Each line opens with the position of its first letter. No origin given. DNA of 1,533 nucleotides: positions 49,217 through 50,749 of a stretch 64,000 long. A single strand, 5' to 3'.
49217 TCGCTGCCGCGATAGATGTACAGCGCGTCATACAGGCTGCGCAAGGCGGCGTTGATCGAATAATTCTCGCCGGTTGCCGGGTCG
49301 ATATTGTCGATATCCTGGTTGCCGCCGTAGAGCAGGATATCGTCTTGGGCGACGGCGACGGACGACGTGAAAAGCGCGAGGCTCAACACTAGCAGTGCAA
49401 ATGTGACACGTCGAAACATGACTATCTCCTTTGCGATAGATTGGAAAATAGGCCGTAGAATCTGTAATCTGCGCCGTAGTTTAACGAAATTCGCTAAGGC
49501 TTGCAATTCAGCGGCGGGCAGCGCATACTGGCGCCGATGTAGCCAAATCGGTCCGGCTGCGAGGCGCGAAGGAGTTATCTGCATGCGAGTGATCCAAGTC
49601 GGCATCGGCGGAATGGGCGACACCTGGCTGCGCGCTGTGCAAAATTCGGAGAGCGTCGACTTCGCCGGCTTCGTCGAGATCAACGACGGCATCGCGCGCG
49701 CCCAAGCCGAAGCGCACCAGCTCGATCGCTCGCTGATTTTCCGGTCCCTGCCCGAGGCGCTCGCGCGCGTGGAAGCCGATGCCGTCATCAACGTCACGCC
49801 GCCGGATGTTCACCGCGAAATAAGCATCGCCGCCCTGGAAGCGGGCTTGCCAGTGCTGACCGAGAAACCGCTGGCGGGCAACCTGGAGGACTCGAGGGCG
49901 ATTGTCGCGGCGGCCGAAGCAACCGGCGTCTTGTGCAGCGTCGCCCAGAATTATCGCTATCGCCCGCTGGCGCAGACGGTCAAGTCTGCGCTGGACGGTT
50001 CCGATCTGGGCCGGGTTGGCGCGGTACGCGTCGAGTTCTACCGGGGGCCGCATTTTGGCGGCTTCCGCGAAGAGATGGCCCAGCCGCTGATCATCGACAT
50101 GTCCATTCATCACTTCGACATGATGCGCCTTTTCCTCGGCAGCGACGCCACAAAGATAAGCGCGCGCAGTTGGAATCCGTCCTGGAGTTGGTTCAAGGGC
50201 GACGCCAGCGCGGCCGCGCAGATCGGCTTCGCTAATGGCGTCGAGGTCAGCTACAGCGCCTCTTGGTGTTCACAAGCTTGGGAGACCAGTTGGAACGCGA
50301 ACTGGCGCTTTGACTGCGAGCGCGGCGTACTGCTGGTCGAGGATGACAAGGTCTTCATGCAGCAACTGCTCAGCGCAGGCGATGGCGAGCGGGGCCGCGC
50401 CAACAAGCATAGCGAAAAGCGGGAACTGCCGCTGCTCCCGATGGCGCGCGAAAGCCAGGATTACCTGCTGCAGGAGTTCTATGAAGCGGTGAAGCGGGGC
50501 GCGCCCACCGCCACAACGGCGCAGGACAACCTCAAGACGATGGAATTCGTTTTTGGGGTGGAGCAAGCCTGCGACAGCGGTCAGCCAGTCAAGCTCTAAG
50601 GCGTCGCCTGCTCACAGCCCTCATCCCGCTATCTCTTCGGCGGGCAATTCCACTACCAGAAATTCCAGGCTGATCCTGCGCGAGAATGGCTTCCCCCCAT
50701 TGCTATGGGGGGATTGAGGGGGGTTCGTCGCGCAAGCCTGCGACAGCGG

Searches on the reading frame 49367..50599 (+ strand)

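Call 80: search_protein_families(library=pfam, proteins=[window:49367-50599:+], max_evalue=0.00001)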
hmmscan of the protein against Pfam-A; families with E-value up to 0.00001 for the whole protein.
window:49367-50599:+ (410 aa): 4 families
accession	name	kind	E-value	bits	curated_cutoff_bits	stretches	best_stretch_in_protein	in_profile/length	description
PF01408.29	GFO_IDH_MocA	-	1.7e-17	64.7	24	1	74-193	2-119/120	Oxidoreductase family, NAD-binding Rossmann fold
PF22725.1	GFO_IDH_MocA_C3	-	1.7e-12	47.8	27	1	203-321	2-122/124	GFO/IDH/MocA C-terminal domain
PF02894.22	GFO_IDH_MocA_C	-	5.9e-10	39.7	22.9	1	206-410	1-218/218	Oxidoreductase family, C-terminal alpha/beta domain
PF03447.22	NAD_binding_3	-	2.9e-06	28.4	24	1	79-188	1-111/116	Homoserine dehydrogenase, NAD binding domain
